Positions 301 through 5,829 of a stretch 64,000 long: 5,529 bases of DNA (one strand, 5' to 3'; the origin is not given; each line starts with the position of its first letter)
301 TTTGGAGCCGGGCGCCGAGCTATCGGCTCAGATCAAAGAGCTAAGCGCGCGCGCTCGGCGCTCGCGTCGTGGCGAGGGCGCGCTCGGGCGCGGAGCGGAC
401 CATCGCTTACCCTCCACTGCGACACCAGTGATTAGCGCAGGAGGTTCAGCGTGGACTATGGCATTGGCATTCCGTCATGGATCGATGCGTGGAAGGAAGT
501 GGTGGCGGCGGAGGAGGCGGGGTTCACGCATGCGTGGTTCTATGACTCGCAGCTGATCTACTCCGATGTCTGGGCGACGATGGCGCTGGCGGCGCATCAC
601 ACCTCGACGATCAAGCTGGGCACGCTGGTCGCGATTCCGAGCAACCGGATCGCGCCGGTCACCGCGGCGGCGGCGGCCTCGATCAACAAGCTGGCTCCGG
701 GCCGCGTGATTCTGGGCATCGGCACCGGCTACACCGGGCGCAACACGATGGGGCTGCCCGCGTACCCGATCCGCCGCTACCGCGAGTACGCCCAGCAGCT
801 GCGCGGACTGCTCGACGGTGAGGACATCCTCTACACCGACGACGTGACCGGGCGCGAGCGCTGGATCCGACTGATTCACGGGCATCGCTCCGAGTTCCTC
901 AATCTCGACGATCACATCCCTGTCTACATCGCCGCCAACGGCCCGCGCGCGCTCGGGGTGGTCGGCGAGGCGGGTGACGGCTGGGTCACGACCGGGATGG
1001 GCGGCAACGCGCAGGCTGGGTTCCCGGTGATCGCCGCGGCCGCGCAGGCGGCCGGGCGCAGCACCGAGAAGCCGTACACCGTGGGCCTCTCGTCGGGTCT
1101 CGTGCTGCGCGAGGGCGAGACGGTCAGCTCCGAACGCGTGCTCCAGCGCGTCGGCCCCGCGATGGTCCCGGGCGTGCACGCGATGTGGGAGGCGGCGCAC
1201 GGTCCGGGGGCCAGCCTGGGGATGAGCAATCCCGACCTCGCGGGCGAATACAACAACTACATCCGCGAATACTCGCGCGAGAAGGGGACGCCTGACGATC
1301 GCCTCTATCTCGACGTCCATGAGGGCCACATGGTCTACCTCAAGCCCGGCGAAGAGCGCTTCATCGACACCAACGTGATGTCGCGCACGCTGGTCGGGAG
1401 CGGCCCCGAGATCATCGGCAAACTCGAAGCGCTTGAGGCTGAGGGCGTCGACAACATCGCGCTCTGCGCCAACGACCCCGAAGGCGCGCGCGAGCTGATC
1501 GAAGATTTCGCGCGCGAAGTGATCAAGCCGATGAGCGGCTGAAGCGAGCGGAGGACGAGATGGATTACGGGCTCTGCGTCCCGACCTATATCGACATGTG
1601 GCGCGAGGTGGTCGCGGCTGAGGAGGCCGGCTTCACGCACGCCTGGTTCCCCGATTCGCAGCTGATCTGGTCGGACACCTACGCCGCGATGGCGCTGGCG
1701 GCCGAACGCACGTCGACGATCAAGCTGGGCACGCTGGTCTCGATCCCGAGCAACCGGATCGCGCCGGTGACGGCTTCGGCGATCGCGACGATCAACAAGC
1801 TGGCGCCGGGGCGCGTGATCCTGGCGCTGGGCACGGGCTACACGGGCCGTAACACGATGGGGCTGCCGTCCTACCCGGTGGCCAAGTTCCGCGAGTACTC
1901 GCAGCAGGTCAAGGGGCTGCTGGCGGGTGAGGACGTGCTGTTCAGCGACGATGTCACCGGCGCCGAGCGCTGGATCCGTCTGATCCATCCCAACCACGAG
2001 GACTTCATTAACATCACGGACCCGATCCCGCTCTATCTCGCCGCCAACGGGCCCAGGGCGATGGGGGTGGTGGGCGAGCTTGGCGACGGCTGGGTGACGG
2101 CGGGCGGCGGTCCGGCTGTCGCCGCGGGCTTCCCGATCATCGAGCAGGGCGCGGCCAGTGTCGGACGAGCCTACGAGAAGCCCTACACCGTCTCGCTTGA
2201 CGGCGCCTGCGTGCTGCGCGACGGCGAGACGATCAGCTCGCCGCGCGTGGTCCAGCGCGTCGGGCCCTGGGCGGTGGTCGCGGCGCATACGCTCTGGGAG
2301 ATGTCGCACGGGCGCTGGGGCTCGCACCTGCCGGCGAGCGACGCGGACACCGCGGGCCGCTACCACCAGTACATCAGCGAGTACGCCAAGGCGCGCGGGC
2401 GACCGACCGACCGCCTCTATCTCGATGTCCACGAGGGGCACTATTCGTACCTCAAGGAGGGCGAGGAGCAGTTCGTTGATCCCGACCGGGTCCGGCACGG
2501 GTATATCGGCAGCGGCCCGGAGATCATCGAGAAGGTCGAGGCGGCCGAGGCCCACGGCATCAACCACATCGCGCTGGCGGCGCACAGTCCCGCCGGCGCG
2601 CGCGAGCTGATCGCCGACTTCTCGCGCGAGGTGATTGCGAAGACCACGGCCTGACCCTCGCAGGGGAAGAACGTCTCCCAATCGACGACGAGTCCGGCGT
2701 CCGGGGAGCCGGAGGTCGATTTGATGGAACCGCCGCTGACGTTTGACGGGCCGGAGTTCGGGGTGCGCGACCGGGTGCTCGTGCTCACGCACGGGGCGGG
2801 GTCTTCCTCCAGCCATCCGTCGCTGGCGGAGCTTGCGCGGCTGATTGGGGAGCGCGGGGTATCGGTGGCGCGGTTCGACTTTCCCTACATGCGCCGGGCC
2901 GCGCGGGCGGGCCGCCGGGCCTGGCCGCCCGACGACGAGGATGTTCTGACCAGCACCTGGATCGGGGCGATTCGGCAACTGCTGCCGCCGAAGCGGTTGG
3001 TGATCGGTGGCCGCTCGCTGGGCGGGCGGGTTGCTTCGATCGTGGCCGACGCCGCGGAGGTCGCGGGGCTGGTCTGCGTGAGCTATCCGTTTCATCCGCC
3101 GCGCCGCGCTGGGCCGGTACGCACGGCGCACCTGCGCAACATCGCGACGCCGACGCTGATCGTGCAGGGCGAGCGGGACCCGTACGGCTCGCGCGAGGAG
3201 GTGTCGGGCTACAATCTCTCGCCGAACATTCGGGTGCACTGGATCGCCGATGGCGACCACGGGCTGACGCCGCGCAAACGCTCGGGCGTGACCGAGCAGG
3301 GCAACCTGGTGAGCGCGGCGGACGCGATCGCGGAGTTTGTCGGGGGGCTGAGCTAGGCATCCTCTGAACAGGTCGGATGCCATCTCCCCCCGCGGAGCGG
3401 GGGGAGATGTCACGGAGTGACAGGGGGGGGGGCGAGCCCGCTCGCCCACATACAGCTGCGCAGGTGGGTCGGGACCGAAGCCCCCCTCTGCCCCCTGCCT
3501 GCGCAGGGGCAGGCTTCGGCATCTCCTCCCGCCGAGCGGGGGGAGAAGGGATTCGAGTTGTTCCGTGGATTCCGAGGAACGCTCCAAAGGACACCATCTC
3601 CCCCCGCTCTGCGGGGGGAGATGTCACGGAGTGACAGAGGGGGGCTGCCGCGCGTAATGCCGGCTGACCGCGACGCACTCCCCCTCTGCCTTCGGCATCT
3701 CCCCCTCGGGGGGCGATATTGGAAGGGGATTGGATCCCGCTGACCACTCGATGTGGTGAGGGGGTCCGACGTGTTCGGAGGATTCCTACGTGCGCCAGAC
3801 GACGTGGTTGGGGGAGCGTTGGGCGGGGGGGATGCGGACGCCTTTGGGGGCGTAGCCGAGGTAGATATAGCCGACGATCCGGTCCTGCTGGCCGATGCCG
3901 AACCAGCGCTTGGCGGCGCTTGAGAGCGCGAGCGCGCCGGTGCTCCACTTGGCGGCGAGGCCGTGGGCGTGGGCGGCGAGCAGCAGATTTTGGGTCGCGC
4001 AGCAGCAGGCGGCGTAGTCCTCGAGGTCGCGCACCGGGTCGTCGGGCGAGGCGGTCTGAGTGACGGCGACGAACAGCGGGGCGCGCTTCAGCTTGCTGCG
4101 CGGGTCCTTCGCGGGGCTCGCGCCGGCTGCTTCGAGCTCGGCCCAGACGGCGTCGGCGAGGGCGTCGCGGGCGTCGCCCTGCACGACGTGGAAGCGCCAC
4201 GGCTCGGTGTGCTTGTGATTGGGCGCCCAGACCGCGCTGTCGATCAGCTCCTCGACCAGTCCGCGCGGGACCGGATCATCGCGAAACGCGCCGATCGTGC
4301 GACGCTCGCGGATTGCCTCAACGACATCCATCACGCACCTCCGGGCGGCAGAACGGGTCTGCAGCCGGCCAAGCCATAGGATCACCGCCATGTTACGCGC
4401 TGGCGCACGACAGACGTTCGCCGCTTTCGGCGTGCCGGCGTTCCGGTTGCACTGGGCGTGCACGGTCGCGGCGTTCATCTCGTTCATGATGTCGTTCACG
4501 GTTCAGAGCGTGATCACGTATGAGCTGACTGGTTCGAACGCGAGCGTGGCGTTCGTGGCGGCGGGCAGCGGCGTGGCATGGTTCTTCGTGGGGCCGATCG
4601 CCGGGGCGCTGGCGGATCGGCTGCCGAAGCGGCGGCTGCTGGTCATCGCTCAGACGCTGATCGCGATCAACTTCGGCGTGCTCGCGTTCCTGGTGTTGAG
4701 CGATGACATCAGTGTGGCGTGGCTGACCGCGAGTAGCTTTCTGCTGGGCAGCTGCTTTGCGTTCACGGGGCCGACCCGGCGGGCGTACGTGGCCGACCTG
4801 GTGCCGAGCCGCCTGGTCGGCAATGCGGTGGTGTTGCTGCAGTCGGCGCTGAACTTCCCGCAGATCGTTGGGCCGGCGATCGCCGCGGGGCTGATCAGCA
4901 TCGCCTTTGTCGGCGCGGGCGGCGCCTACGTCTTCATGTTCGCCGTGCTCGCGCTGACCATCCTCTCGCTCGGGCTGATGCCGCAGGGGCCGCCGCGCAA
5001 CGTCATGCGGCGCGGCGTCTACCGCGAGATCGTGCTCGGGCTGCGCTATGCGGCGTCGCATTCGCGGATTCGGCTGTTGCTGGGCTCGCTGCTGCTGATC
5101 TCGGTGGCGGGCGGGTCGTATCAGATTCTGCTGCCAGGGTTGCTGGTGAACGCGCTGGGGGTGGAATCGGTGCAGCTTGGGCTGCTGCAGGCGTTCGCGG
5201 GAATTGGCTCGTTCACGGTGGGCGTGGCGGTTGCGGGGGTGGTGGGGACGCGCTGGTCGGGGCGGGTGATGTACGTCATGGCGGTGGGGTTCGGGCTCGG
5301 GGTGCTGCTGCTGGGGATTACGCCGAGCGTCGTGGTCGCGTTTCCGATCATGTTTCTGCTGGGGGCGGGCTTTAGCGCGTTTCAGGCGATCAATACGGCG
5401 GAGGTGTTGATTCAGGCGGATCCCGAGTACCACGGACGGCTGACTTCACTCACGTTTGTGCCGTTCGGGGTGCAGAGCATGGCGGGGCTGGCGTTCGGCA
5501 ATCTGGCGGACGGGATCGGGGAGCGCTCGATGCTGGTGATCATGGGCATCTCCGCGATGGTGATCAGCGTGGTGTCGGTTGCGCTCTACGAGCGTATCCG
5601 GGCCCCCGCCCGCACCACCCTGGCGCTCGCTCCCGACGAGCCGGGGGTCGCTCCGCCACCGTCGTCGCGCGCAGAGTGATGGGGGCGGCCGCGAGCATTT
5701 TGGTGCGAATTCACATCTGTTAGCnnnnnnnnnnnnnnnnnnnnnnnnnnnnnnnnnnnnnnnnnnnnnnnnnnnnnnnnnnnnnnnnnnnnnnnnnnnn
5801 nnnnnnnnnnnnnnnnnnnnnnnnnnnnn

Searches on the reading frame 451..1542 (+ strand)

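Call 87: search_protein_families(library=pfam, proteins=[window:451-1542:+], max_evalue=0.001)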
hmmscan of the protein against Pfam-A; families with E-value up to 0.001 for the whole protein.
window:451-1542:+ (363 aa): 1 family
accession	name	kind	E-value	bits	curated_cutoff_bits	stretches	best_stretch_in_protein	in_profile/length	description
PF00296.26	Bac_luciferase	-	3.8e-36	125.5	27.9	1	16-334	28-313/314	Luciferase-like monooxygenase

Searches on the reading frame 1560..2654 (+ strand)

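Call 87: search_protein_families(library=pfam, proteins=[window:1560-2654:+], max_evalue=0.001)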
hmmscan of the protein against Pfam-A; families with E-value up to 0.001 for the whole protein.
window:1560-2654:+ (364 aa): 1 family
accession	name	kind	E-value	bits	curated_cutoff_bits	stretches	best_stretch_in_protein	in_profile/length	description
PF00296.26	Bac_luciferase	-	5.1e-34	118.5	27.9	1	15-335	27-313/314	Luciferase-like monooxygenase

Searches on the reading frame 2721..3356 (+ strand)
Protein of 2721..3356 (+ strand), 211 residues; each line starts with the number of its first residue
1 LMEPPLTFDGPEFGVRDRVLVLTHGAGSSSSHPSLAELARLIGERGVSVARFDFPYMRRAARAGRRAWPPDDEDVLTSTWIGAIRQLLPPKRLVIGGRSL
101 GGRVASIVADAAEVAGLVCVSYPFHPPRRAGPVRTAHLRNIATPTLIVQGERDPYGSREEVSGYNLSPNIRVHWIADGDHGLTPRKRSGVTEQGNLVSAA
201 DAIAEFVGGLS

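Call 87: search_protein_families(library=pfam, proteins=[window:2721-3356:+], max_evalue=0.001)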
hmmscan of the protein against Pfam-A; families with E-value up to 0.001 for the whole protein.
window:2721-3356:+ (211 aa): 4 families
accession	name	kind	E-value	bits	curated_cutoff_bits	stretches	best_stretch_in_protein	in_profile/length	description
PF20408.4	Abhydrolase_11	-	4.8e-64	216.1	27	1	17-207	2-192/193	Alpha/beta hydrolase domain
PF00561.26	Abhydrolase_1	-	1.4e-07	31.9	25.8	1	19-128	2-110/245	alpha/beta hydrolase fold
PF12697.13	Abhydrolase_6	-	2.3e-06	28.9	26.3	1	20-128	1-99/217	Alpha/beta hydrolase family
PF12146.15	Hydrolase_4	-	5.8e-06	26.2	27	0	17-124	4-111/239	Serine aminopeptidase, S33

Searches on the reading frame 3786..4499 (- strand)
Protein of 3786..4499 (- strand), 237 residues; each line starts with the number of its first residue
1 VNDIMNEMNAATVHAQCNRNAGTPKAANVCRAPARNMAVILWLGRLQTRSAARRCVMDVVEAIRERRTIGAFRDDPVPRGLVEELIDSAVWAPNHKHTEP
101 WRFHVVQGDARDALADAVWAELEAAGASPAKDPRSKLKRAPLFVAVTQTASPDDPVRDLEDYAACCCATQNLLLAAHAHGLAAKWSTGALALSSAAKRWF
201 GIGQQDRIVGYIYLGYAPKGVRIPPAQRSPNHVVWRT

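Call 87: search_protein_families(library=pfam, proteins=[window:3786-4499:-], max_evalue=0.001)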
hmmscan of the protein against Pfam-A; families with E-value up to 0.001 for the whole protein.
window:3786-4499:- (237 aa): 1 family
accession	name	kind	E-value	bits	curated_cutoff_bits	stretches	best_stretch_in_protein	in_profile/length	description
PF00881.29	Nitroreductase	-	1.8e-28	100.3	23.5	1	63-216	1-167/167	Nitroreductase family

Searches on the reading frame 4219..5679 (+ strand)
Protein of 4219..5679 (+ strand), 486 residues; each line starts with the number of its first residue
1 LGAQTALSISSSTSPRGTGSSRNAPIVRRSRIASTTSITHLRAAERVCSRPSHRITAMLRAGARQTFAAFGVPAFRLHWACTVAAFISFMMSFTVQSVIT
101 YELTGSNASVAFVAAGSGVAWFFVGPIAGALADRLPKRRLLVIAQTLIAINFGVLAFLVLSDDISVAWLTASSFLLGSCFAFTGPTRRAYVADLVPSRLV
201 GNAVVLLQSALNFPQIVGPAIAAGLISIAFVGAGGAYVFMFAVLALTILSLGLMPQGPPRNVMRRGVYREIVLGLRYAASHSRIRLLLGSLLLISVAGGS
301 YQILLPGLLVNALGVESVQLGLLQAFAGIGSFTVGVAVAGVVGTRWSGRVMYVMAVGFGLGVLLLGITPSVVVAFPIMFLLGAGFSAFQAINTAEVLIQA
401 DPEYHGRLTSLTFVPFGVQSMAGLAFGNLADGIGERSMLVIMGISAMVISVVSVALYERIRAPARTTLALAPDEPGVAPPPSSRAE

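Call 87: search_protein_families(library=pfam, proteins=[window:4219-5679:+], max_evalue=0.001)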
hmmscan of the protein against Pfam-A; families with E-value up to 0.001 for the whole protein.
window:4219-5679:+ (486 aa): 2 families
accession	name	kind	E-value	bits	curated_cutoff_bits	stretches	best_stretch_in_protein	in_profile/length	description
PF05977.19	MFS_3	-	5.9e-31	107.9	27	1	66-472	3-405/524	Transmembrane secretion effector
PF07690.21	MFS_1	-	1.5e-22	80.4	33.4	1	80-414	3-337/347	Major Facilitator Superfamily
